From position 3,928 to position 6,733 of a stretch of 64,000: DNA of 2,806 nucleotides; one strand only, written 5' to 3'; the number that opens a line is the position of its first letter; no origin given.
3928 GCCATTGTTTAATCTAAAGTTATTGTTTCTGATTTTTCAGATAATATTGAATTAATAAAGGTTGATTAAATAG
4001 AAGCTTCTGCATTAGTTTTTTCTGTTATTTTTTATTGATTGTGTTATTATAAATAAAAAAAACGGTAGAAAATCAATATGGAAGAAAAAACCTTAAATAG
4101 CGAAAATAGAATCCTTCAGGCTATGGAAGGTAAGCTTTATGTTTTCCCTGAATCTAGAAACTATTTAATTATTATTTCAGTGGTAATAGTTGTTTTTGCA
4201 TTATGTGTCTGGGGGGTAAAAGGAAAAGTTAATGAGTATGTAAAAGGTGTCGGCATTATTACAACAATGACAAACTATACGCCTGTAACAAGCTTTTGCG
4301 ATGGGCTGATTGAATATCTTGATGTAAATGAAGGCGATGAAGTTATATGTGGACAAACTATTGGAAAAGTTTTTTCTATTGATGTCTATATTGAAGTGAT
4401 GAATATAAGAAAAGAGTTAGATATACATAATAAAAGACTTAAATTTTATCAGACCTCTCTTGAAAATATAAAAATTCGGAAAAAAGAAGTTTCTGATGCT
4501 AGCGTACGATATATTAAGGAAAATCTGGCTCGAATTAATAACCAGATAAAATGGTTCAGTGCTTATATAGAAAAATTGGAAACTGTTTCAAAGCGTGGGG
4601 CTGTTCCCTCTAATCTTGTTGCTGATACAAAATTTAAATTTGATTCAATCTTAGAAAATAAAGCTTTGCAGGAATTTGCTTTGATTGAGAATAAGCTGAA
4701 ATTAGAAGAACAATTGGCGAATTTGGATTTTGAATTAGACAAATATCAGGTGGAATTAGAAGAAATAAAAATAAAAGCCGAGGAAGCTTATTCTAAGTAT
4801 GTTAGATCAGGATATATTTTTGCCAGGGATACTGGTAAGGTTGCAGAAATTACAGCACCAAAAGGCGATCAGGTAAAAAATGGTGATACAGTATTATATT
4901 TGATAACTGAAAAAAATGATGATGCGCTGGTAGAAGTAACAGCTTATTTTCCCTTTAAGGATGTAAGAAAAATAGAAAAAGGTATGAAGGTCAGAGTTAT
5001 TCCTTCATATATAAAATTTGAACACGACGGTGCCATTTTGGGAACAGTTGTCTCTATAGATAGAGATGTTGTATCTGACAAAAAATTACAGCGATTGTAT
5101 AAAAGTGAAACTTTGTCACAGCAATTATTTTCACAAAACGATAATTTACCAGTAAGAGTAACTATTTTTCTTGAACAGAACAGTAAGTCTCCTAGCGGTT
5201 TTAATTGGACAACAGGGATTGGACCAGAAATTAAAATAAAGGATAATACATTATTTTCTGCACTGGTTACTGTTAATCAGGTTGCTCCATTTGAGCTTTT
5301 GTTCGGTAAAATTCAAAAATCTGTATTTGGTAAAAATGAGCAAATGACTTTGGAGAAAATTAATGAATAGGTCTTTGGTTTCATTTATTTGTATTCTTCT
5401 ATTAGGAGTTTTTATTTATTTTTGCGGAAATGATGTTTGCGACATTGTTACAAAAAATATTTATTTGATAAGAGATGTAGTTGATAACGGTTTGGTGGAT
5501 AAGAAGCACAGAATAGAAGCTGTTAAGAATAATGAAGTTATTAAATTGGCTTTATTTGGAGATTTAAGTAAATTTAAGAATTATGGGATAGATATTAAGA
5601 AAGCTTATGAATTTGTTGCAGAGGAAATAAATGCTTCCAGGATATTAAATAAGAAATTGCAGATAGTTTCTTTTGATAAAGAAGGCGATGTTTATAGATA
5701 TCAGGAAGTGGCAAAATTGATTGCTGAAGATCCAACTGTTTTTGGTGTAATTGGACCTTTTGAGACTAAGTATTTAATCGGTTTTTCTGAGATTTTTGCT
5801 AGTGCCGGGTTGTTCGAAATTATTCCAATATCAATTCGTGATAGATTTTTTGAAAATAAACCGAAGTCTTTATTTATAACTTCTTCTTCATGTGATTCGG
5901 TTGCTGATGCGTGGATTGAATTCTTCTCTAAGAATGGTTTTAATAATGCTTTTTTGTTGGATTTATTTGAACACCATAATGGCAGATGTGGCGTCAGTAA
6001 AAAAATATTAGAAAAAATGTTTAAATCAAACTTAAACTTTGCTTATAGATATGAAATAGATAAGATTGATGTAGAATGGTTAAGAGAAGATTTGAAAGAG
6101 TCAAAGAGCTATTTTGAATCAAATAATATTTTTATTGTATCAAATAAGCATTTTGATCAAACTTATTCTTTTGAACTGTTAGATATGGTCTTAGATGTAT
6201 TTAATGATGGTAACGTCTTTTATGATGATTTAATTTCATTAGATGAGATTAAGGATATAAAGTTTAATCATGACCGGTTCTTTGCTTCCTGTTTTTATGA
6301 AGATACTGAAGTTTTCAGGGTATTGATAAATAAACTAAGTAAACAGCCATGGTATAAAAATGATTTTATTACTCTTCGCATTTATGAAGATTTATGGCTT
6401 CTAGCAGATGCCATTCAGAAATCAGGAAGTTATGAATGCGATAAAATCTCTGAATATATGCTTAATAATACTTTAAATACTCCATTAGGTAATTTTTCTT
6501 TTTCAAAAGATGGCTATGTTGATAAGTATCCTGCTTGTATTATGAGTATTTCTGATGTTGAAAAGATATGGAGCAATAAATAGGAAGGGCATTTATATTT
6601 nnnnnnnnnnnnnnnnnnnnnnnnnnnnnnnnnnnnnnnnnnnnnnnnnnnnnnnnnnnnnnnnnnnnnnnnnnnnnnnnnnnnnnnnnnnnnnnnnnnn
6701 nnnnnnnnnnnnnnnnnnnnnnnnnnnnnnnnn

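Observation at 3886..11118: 45-bp direct repeats bracket a 7.1-kb four-gene exporter cassette (att-like duplication)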

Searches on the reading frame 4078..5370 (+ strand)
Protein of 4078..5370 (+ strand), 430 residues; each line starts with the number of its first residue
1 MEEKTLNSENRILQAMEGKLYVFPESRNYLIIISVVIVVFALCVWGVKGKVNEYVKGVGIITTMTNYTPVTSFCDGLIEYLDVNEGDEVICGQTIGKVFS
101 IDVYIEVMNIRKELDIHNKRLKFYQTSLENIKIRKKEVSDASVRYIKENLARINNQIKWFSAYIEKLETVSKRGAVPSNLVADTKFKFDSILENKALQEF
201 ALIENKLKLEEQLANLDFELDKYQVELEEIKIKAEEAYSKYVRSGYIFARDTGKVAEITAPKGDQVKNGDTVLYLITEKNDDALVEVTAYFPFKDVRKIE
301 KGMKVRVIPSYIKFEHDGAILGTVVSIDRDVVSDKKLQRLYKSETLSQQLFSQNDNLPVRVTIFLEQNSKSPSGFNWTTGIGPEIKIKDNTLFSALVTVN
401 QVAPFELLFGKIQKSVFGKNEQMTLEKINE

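Call 7: search_protein_families(library=ncbifam, proteins=[window:4078-5370:+])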
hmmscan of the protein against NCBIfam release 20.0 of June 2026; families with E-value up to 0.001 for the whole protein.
window:4078-5370:+ (430 aa): 7 families
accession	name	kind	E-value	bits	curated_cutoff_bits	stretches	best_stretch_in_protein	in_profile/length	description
TIGR03794.1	NHLM_micro_HlyD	equivalog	5.4e-58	196.9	156.2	1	26-413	17-420/421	NHLP bacteriocin system secretion protein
TIGR01843.1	type_I_hlyD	subfamily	2.1e-14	53.3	208.65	2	29-239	5-230/422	HlyD family type I secretion periplasmic adaptor subunit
TIGR02971.1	heterocyst_DevB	subfamily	4.7e-08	32.8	129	1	78-331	27-282/327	ABC exporter membrane fusion protein, DevB family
TIGR01730.1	RND_mfp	subfamily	3e-06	26.4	94.9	0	239-304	129-190/322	efflux RND transporter periplasmic adaptor subunit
NF005457.0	PRK07051.1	equivalog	3.1e-05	24.1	87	0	56-97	36-77/80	acetyl-CoA carboxylase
NF004547.1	PRK05889.1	equivalog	0.00012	22.1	75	0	253-273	11-31/71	biotin/lipoyl-binding carrier protein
TIGR00999.1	8a0102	subfamily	0.00027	20.2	319.3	1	199-328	46-168/271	CzcB/NccB family metal efflux transporter periplasmic adaptor subunit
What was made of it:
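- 4078..5370 (+): HlyD-type membrane fusion protein of the NHLP bacteriocin export system. TIGR03794 at 196.9 bits, above the 156.2 cut-off (call 7).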

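Call 8: search_protein_families(library=pfam, proteins=[window:4078-5370:+])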
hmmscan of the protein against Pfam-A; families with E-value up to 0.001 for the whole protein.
window:4078-5370:+ (430 aa): 4 families
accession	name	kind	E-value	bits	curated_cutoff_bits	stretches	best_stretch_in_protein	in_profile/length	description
PF13437.12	HlyD_3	-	2e-07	32.1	22.2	1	248-335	3-84/106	HlyD family secretion protein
PF00364.28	Biotin_lipoyl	-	1.7e-05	25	22.1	0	248-274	46-72/73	Biotin-requiring enzyme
PF16576.10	HlyD_D23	-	7.7e-05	22.5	30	0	195-312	58-172/214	Barrel-sandwich domain of CusB or HlyD membrane-fusion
PF10779.14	XhlA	-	0.0008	20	34.7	0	110-160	2-51/67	Haemolysin XhlA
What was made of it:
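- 4078..5370 (+): HlyD_3 (call 8).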

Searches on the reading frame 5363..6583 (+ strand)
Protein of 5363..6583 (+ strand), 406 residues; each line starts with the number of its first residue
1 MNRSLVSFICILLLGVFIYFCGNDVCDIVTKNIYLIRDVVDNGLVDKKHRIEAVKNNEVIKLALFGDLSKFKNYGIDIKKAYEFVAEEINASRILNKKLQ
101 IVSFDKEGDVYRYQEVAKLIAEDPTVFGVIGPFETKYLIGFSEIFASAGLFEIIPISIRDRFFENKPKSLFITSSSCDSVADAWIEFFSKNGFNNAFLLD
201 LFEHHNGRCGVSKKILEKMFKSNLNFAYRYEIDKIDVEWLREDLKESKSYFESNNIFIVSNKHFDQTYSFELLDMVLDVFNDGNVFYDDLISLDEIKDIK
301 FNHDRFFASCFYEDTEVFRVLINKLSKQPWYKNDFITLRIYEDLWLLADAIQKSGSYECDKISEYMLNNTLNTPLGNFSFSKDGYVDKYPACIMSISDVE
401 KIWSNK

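Call 7: search_protein_families(library=ncbifam, proteins=[window:5363-6583:+])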
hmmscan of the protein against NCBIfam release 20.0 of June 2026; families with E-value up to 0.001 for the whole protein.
window:5363-6583:+ (406 aa): 3 families
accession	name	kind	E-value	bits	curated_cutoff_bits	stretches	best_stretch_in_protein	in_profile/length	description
NF011933.0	PRK15404.1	subfamily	1.3e-07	31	477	1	337-389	301-353/370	high-affinity branched-chain amino acid ABC transporter substrate-binding protein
TIGR03669.1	urea_ABC_arch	equivalog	0.0001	21.4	494.8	1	61-126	2-69/375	urea ABC transporter substrate-binding protein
TIGR03407.1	urea_ABC_UrtA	exception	0.00018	20.5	492.75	0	329-382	273-325/361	urea ABC transporter substrate-binding protein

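Call 8: search_protein_families(library=pfam, proteins=[window:5363-6583:+])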
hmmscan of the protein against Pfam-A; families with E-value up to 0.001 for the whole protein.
window:5363-6583:+ (406 aa): 2 families
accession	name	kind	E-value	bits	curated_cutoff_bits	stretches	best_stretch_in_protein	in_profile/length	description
PF13458.12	Peripla_BP_6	-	5.3e-08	33.4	31.7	1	61-199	3-141/343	Periplasmic binding protein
PF13433.12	Peripla_BP_5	-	2.1e-05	24.3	27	0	306-382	247-322/363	Periplasmic binding protein domain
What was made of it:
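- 5363..6583 (+): 406-aa Peripla_BP_6-like (branched-chain amino-acid/urea binding-protein fold) gene, an unusual extra member of the operon. PF13458 at 33.4 bits (call 8).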

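Call 27: find_homologous_proteins(query=window:5363-6583:+)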
Query window:5363-6583:+ (406 aa): 4 proteins with E <= 0.001 among 5243 candidates.
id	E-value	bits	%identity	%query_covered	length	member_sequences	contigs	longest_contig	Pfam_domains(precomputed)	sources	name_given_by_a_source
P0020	1.7e-268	908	100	100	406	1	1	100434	PF13433.13,PF13458.13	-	-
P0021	2.0e-225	766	84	100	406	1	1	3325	PF13433.13,PF13458.13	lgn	-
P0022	3.8e-225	766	84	100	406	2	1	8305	PF13433.13,PF13458.13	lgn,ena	-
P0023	1.3e-189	649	78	91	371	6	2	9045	PF01094.35,PF13433.13,PF13458.13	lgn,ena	-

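Call 28: find_encoding_contigs(protein=P0022, flank=10000, max_places=6)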
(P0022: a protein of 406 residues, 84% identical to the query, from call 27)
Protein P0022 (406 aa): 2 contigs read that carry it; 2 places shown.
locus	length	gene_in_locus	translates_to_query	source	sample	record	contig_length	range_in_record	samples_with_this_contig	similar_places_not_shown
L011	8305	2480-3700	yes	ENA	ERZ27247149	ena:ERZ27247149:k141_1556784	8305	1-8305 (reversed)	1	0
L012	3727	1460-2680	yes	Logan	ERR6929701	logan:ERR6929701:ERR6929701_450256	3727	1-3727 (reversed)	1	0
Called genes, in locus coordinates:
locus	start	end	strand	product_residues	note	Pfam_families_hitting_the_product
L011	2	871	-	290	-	?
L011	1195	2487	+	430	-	PF25984:BSH_YknX (faint)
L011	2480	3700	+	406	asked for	PF13433:Peripla_BP_5 (faint), PF13458:Peripla_BP_6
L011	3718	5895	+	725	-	PF02463:SMC_N (faint), PF03412:Peptidase_C39, PF00664:ABC_membrane, PF00005:ABC_tran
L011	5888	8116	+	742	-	PF02463:SMC_N (faint), PF00664:ABC_membrane, PF00005:ABC_tran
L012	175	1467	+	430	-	PF25984:BSH_YknX (faint)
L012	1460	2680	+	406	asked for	PF13433:Peripla_BP_5 (faint), PF13458:Peripla_BP_6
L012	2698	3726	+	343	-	?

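Call 29: find_encoding_contigs(protein=P0023, flank=10000, max_places=6)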
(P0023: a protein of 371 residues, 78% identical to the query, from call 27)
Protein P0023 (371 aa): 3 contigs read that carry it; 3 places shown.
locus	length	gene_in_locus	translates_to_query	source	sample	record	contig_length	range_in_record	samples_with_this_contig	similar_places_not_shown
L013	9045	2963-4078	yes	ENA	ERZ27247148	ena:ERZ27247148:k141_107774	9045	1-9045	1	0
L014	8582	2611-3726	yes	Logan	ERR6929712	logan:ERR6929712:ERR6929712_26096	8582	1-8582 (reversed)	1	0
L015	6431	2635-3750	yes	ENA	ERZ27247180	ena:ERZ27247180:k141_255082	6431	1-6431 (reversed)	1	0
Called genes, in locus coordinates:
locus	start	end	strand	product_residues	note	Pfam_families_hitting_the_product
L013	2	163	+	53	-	?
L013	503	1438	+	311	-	PF01476:LysM, PF13529:Peptidase_C39_2, PF03412:Peptidase_C39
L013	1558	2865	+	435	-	PF25984:BSH_YknX (faint)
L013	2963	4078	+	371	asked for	PF13433:Peripla_BP_5 (faint), PF13458:Peripla_BP_6, PF01094:ANF_receptor (faint)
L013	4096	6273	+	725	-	PF03412:Peptidase_C39, PF00664:ABC_membrane, PF00005:ABC_tran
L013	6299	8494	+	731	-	PF00664:ABC_membrane, PF02463:SMC_N (weak), PF00005:ABC_tran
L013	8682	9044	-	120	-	?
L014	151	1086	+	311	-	PF01476:LysM, PF13529:Peptidase_C39_2, PF03412:Peptidase_C39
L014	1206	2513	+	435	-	PF25984:BSH_YknX (faint)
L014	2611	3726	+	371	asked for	PF13433:Peripla_BP_5 (faint), PF13458:Peripla_BP_6, PF01094:ANF_receptor (faint)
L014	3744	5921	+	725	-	PF03412:Peptidase_C39, PF00664:ABC_membrane, PF00005:ABC_tran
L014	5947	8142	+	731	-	PF00664:ABC_membrane, PF02463:SMC_N (weak), PF00005:ABC_tran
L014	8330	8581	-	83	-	?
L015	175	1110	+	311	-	PF01476:LysM, PF13529:Peptidase_C39_2, PF03412:Peptidase_C39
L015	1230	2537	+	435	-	PF25984:BSH_YknX (faint)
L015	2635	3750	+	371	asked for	PF13433:Peripla_BP_5 (faint), PF13458:Peripla_BP_6, PF01094:ANF_receptor (faint)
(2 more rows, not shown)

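Call 30: find_encoding_contigs(protein=P0021, flank=10000, max_places=6)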
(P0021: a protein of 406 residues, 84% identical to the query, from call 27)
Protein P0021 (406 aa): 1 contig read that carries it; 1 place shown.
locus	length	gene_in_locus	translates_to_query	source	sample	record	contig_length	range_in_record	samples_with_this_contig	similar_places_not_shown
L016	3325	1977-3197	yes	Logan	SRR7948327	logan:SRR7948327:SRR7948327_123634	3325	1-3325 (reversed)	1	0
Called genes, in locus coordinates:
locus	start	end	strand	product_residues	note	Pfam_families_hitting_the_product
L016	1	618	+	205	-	?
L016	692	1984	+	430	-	PF25984:BSH_YknX (faint)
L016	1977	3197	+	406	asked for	PF13433:Peripla_BP_5 (faint), PF13458:Peripla_BP_6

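Call 43: search_protein_families(library=pfam, proteins=[L016:1-618:+, L013:503-1438:+, L013:8682-9044:-], max_evalue=0.01)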
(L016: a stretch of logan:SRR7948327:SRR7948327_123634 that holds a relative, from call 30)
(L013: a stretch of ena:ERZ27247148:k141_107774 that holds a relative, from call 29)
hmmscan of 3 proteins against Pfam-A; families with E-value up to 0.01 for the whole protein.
L016:1-618:+ (205 aa): 0 families

L013:503-1438:+ (311 aa): 3 families
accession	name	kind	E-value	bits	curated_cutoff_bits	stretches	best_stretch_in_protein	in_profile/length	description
PF13529.12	Peptidase_C39_2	-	2.1e-11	45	24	1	164-281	3-143/143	Peptidase_C39 like family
PF03412.21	Peptidase_C39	-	5.2e-11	42.9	22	1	180-301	12-124/133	Peptidase C39 family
PF01476.26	LysM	-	4.8e-09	36.5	20.9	1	52-104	1-43/43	LysM domain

L013:8682-9044:- (120 aa): 1 family
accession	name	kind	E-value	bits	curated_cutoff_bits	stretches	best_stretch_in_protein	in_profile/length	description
PF13545.12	HTH_Crp_2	-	1e-12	48.3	27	1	50-115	1-68/70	Crp-like helix-turn-helix domain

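Call 45: search_dna_similar(query=window:5363-6583:+, collection=plasmids, mode=protein, max_rows=10)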
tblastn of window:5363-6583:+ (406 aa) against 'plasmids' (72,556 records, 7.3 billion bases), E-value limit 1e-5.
No match.

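Call 46: search_dna_similar(query=window:5363-6583:+, collection=phages, mode=protein, max_rows=10)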
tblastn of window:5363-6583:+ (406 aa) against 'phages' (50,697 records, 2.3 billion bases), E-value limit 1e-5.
No match.
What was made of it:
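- The binding-protein gene is not found in plasmid or phage records (calls 45, 46).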

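Call 49: find_homologous_proteins(query=L016:1-618:+)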
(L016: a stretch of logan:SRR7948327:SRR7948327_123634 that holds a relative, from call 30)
Query L016:1-618:+ (205 aa): 63 proteins with E <= 0.001 among 114 candidates.
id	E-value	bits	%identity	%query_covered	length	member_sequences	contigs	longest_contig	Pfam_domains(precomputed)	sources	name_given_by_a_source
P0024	5.2e-134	462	100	100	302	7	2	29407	-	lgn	-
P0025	3.2e-93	329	68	100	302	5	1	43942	-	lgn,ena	-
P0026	4.1e-93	329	68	100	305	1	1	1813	-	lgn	-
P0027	1.9e-90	320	66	100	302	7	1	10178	-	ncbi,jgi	jgi:hypothetical protein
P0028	2.0e-90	320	67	100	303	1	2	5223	-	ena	-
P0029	2.0e-89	317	65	100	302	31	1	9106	-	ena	-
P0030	3.6e-89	316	66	100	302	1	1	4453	-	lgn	-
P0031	1.0e-88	314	65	100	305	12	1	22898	-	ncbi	-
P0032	2.7e-88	313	65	100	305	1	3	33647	-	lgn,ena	-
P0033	5.1e-88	312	68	100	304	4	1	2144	-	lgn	-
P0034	1.3e-87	311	65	100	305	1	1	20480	-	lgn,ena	-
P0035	3.9e-87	309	65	99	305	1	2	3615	-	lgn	-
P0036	1.0e-86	308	64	100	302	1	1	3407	-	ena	-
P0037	1.1e-86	308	64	100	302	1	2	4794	-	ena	-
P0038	3.3e-86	306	63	100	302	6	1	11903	-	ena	-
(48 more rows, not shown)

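Call 50: find_encoding_contigs(protein=P0024, flank=10000, max_places=4)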
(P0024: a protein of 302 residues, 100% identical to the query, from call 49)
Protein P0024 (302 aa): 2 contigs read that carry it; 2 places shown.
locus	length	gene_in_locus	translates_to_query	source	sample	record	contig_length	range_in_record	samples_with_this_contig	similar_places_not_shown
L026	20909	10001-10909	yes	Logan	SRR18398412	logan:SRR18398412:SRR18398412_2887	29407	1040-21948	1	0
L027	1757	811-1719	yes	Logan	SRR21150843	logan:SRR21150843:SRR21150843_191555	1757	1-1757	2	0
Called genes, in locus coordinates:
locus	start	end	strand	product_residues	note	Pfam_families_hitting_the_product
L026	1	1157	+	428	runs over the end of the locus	PF05343:Peptidase_M42 (faint), PF01546:Peptidase_M20, PF07687:M20_dimer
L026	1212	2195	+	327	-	PF00294:PfkB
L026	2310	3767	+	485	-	PF13424:TPR_12 (weak), PF13414:TPR_11, PF14559:TPR_19 (weak), PF21033:RMD1-3 (weak), PF13431:TPR_17 (weak), PF07719:TPR_2 (weak), PF13432:TPR_16 (weak), PF13414:TPR_11 (weak), +9 more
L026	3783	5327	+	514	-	PF05140:ResB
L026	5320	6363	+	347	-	PF01578:Cytochrom_C_asm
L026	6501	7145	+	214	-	-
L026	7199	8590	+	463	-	PF07228:SpoIIE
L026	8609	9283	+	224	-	-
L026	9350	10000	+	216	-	PF07494:Reg_prop (faint)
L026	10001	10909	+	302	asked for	-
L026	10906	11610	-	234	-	PF01569:PAP2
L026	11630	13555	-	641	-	PF00884:Sulfatase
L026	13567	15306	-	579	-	PF02690:Na_Pi_cotrans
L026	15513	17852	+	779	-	-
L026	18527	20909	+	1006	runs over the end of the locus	PF18962:Por_Secre_tail (weak)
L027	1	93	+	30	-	?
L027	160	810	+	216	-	PF07494:Reg_prop (faint)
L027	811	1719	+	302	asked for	-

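Call 51: find_encoding_contigs(protein=P0025, flank=10000, max_places=3)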
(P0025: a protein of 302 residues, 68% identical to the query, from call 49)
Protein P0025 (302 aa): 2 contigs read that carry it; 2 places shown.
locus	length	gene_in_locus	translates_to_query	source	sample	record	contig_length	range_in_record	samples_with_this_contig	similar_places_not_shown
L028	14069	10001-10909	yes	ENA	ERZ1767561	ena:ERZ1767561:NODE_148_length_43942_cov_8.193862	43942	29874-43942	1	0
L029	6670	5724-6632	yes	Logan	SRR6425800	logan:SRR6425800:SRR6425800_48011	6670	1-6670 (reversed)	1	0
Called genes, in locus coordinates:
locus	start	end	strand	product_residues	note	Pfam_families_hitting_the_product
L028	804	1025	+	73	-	-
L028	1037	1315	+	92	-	-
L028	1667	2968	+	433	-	PF05343:Peptidase_M42 (faint), PF01546:Peptidase_M20, PF07687:M20_dimer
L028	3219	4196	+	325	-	PF00294:PfkB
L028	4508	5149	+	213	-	-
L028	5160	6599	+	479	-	PF07228:SpoIIE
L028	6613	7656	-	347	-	PF01578:Cytochrom_C_asm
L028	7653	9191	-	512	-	PF05140:ResB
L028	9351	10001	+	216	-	PF07494:Reg_prop (faint)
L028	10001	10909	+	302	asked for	-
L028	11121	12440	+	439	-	PF13173:AAA_14, PF13635:DUF4143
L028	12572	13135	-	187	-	PF01381:HTH_3, PF12844:HTH_19 (weak), PF13443:HTH_26, PF13518:HTH_28 (faint), PF01381:HTH_3, PF12844:HTH_19, PF13560:HTH_31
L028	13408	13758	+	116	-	PF13412:HTH_24, PF13601:HTH_34 (weak)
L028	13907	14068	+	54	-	?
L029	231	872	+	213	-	-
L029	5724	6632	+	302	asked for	-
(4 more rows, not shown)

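Call 57: find_related_loci(query=window:5363-6583:+, collection=viral_contigs, flank=5000)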
Query window:5363-6583:+ (406 aa) in viral_contigs; peptide patterns used: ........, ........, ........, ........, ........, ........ (x = any residue, [..] = any of these).
2 stretches matched a pattern, but none encodes a relative of the query by tblastn (E <= 1e-3).
